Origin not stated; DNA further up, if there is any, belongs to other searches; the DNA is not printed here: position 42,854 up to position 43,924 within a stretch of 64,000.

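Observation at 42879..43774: Second Cys-rich wHTH regulator plus orphan fixC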

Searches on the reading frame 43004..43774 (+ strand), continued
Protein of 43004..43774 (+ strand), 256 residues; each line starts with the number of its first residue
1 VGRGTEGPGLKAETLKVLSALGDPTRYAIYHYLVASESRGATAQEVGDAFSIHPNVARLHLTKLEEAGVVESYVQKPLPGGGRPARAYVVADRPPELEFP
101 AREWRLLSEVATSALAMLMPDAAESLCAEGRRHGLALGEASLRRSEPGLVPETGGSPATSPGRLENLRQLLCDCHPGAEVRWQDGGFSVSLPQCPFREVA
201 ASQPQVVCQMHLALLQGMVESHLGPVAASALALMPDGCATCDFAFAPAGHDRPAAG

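Call 25: search_solved_structures(query=A1, max_evalue=1, show_alignments=2)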
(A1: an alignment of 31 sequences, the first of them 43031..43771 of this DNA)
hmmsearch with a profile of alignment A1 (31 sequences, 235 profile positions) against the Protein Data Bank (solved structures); distinct sequences matched with E-value up to 1: 20.
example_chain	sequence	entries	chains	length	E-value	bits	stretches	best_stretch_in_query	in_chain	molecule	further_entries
2d1h_A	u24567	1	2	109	3.9e-05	26.5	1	23-83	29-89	109aa long hypothetical transcriptional regulator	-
2p4w_A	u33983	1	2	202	0.00019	24.2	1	4-81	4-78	Transcriptional regulatory protein arsR family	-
6cmv_A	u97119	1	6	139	0.0019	21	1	25-104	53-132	Transcriptional regulator Lrs14-like protein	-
6j05_A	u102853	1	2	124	0.0025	20.6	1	10-64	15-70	Transcriptional regulator ArsR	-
7yh3_A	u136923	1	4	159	0.014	18.2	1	109-231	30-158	TRAPPC3 from Thorarchaeota SMTZ1-45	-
6j0e_A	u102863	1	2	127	0.02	17.6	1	3-61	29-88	Arsenic responsive repressor ArsR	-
2e1n_A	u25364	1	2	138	0.033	16.9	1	51-82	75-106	Pex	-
2zfw_A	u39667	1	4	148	0.037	16.7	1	51-82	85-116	Pex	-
2c0j_A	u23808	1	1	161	0.043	16.5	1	110-217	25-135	TRAFFICKING PROTEIN PARTICLE COMPLEX SUBUNIT 3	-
1wc9_A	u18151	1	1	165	0.043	16.5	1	110-217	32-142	TRAFFICKING PROTEIN PARTICLE COMPLEX SUBUNIT3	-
1wc8_A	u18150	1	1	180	0.054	16.2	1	110-217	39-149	TRAFFICKING PROTEIN PARTICLE COMPLEX SUBUNIT3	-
2j3r_A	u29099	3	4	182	0.055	16.2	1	110-217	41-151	TRAFFICKING PROTEIN PARTICLE COMPLEX SUBUNIT 3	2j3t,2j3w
2pwn_A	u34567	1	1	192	0.059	16.1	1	110-217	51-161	Trafficking protein particle complex subunit 3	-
2dql_A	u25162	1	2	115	0.15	14.7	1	54-82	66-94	Pex protein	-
3g85_A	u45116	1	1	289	0.41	13.3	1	80-151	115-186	Transcriptional regulator (LacI family)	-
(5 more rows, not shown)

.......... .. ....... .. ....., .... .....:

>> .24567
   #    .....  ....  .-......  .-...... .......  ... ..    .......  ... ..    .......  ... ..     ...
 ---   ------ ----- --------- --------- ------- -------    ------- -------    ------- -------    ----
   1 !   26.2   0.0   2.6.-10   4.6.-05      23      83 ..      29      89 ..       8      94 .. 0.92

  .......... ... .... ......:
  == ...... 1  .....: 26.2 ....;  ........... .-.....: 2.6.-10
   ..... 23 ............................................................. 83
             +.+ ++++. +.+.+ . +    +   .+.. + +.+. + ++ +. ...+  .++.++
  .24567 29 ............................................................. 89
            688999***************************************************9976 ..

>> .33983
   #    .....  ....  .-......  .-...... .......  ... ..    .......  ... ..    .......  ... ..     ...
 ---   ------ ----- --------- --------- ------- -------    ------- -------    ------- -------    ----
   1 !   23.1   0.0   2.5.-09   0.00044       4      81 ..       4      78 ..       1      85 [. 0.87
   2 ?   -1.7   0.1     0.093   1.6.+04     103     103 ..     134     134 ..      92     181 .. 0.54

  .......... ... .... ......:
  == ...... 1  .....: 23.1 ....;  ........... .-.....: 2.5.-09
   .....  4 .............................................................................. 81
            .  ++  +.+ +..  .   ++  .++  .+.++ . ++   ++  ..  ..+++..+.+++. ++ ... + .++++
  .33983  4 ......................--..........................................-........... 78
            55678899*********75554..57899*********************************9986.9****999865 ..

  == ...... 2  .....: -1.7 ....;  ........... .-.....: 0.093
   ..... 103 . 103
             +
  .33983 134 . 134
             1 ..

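Call 27: search_protein_families(library=pfam, alignment_id=A1, max_evalue=1)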
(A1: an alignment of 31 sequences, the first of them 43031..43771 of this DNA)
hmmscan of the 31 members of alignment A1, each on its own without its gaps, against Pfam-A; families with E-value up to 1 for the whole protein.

A. member 1, window:43031-43771:+ (247 aa): 5 families
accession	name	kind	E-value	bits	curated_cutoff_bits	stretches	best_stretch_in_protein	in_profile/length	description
PF12840.13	HTH_20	-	1.2e-13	51.3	27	1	12-63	1-50/51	Helix-turn-helix domain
PF16365.12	EutK_C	-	0.0033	17.8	27.5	1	24-59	7-42/52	Ethanolamine utilization protein EutK C-terminus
PF02082.26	Rrf2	-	0.067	13.8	30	1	23-63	14-55/132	Iron-dependent Transcriptional regulator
PF18546.6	MetOD1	-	0.087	13.3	23.8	1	160-236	66-141/142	Methanogen output domain 1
PF01726.22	LexA_DNA_bind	-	0.24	11.7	23.7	1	33-66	27-61/65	LexA DNA binding domain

B. families by the number of members that match (of 31 scanned): 49 families (the first 25 are shown)
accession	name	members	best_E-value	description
PF12840.13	HTH_20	31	4.2e-15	Helix-turn-helix domain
PF02082.26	Rrf2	27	0.00023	Iron-dependent Transcriptional regulator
PF18546.6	MetOD1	23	6.8e-05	Methanogen output domain 1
PF24033.1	DUF7342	20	3.9e-05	Family of unknown function (DUF7342)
PF08279.18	HTH_11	18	2.6e-06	HTH domain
PF04703.18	FaeA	17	0.0066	FaeA-like protein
PF14196.11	ATC_hydrolase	12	1.1e-05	L-2-amino-thiazoline-4-carboxylic acid hydrolase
PF01022.26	HTH_5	11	6.9e-08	Bacterial regulatory protein, arsR family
PF02830.23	V4R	11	5.2e-05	V4R domain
PF16365.12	EutK_C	9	0.0033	Ethanolamine utilization protein EutK C-terminus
PF08220.18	HTH_DeoR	8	0.0019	DeoR-like helix-turn-helix domain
PF01726.22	LexA_DNA_bind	7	0.0014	LexA DNA binding domain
PF01047.28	MarR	7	0.0052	MarR family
PF09339.16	HTH_IclR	6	0.00071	IclR helix-turn-helix domain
PF12802.13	MarR_2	5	2.7e-05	MarR family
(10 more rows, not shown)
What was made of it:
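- On MsvR: Pfam V4R and MetOD1 hits are sub-threshold in family members (call 27).
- Pfam MetOD1 in 23 of 31 members and V4R in 11 of 31 (call 27).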

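Call 30: predict_structure(alignment_id=A1)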
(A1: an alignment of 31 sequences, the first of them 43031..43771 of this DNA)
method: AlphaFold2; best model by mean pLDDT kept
length: 247 residues; sequences in the alignment: 31
mean_pLDDT: 87.3   pTM: 0.67
mean pLDDT of the five models: 87.3, 85.1, 84.8, 83.3, 83.1
residues with pLDDT >= 90: 139; 70-90: 82; 50-70: 24; < 50: 2
segments of 3 or more residues with pLDDT < 50: none
pLDDT, mean of each block of 10 residues (from residue 1): 83 94 90 97 97 96 91 91 78 69 84 91 95 81 58 88 90 90 87 90 96 94 88 92 64
secondary structure, 60 per line:
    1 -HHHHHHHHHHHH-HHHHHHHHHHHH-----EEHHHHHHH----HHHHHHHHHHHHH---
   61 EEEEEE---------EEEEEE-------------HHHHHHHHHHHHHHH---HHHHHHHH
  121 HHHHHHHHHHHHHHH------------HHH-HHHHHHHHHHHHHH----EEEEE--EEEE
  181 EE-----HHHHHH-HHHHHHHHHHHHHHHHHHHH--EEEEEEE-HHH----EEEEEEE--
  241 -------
elements in order: H2-13 H15-26 H34-40 H45-57 E61-66 E76-81 H95-109 H113-135 H152-165 E170-174 E177-182 H188-193 H195-214 E217-223 E232-238
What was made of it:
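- AF2 model with pLDDT 87 (call 30).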

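Call 67: search_protein_families(library=pfam, proteins=[L072:6009-6761:-, L072:4719-6008:-, L072:3490-4722:-, L072:7723-8133:-, L050:5760-6761:-, L050:9084-9464:+, L050:5471-5713:+], max_evalue=0.00001)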
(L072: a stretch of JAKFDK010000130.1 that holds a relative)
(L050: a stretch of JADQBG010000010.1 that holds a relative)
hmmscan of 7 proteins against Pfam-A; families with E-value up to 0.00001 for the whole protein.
L072:6009-6761:- (250 aa): 2 families
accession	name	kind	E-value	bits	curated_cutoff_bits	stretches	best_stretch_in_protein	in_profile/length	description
PF00005.33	ABC_tran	-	2.5e-22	80.4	25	1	22-173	1-135/137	ABC transporter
PF02463.25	SMC_N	-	7.9e-08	32.4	40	1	33-215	25-208/220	RecF/RecN/SMC N terminal domain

L072:4719-6008:- (429 aa): 2 families
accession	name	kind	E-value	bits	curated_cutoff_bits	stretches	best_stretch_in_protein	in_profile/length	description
PF01458.23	SUFBD_core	-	1.4e-65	221.4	27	1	167-402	3-232/232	SUF system FeS cluster assembly, SufBD core domain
PF19295.5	SufBD_N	-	7.1e-12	45.7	23.5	1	96-163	106-172/172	SufBD protein N-terminal region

L072:3490-4722:- (410 aa): 3 families
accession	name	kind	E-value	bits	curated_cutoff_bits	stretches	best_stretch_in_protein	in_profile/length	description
PF00266.25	Aminotran_5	-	1.3e-149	498.6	21.5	1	23-395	1-371/371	Aminotransferase class-V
PF01041.23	DegT_DnrJ_EryC1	-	1.6e-06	28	19.8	1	72-205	31-152/360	DegT/DnrJ/EryC1/StrS aminotransferase family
PF01053.26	Cys_Met_Meta_PP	-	5.1e-06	25.7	27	1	102-224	82-198/381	Cys/Met metabolism PLP-dependent enzyme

L072:7723-8133:- (136 aa): 1 family
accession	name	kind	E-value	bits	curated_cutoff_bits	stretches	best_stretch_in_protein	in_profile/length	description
PF01475.25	FUR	-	3.1e-23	82.7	23.1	1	9-124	3-120/121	Ferric uptake regulator family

L050:5760-6761:- (333 aa): 1 family
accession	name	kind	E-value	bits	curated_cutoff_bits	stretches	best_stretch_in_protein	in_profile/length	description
PF02593.20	DUF166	-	1.6e-48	165.6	24.4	1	36-277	5-220/221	Domain of unknown function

L050:9084-9464:+ (126 aa): 1 family
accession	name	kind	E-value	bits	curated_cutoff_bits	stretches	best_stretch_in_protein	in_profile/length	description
PF01592.21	NifU_N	-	2.5e-50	170.3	22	1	1-121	1-124/127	NifU-like N terminal domain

L050:5471-5713:+ (80 aa): 8 families
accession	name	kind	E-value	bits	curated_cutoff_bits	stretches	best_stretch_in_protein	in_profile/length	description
PF00037.32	Fer4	-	2.8e-11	43.2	21.1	1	16-38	2-24/24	4Fe-4S binding domain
PF13237.11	Fer4_10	-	3.3e-09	37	25.5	1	17-64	4-53/53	4Fe-4S dicluster domain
PF12797.12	Fer4_2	-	5e-09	36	24.5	0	15-33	3-21/22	4Fe-4S binding domain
PF12837.12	Fer4_6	-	3.4e-08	33.5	25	0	15-37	2-24/24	4Fe-4S binding domain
PF12838.12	Fer4_7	-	6.4e-08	33.4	27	1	21-64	1-49/52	4Fe-4S dicluster domain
PF13484.11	Fer4_16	-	2.9e-07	31.6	30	0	21-40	1-20/66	4Fe-4S double cluster binding domain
PF13187.11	Fer4_9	-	6.7e-07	29.7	27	1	21-65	1-49/52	4Fe-4S dicluster domain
PF14697.11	Fer4_21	-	6.8e-06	26.6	35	0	18-64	4-52/59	4Fe-4S dicluster domain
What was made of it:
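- On SufR: The feature is met only in relative L072 (call 67).
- Closest known: SufR. Same: One family member is divergent from sufCDS (call 67).
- One family member sits on a suf operon (call 67).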

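Call 68: search_protein_families(library=ncbifam, proteins=[L072:6992-7729:+], max_evalue=0.001)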
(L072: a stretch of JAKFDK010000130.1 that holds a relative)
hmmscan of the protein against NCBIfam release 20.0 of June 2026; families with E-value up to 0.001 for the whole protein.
L072:6992-7729:+ (245 aa): 6 families
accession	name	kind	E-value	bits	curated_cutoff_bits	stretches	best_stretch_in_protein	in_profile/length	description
TIGR02702.1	SufR_cyano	equivalog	7.2e-07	29.1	178.8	1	32-196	13-176/208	iron-sulfur cluster biosynthesis transcriptional regulator SufR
NF040939.2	trans_reg_lrs14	equivalog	6e-06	26.2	90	1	21-84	24-86/103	Lrs14 family HTH-type transcriptional regulator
NF053606.1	Sta1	subfamily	1.7e-05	24.8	80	1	21-86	23-87/100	Sta1 family transcriptional regulator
NF033788.1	HTH_metalloreg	subfamily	6.1e-05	22.8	55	1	11-69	4-60/77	metalloregulator ArsR/SmtB family transcription factor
NF041413.1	ArsR_Rv2640c_fam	equivalog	0.0003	21.1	155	1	14-67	38-91/118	Rv2640c family ArsR-like transcriptional regulator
NF033789.1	repress_SdpR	subfamily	0.00085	19.2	100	0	15-69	5-56/79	autorepressor SdpR family transcription factor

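Call 77: find_encoding_contigs(protein=P0039, flank=6000, max_places=1)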
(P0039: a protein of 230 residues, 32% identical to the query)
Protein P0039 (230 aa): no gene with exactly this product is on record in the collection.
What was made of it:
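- Tried and rejected: One homologue look-up found no record (call 77).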

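Call 78: find_encoding_contigs(protein=P0076, flank=6000, max_places=1)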
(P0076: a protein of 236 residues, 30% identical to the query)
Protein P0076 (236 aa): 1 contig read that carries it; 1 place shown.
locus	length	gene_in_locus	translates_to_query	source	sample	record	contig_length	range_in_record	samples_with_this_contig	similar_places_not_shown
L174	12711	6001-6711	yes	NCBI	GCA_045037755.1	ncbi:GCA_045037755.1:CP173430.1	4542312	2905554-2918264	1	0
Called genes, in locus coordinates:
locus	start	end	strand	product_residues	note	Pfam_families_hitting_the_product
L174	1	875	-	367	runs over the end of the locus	PF01571:GCV_T, PF08669:GCV_T_C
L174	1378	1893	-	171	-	PF13238:AAA_18 (weak), PF01202:SKI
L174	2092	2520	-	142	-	PF15980:ComGF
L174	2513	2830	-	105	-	-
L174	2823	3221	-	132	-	-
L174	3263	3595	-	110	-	PF07963:N_methyl, PF26697:ComGC_C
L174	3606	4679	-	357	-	PF00482:T2SSF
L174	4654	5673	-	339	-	PF00437:T2SSE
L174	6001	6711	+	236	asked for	PF12840:HTH_20 (weak)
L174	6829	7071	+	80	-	PF11117:DUF2626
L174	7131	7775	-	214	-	PF23023:Anti-Pycsar_Apyc1 (weak), PF00753:Lactamase_B, PF12706:Lactamase_B_2 (weak)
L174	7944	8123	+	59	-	PF10958:DUF2759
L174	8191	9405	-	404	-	PF00579:tRNA-synt_1b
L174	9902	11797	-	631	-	PF27449:LtaS_N, PF00884:Sulfatase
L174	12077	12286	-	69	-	PF06014:YqgQ-like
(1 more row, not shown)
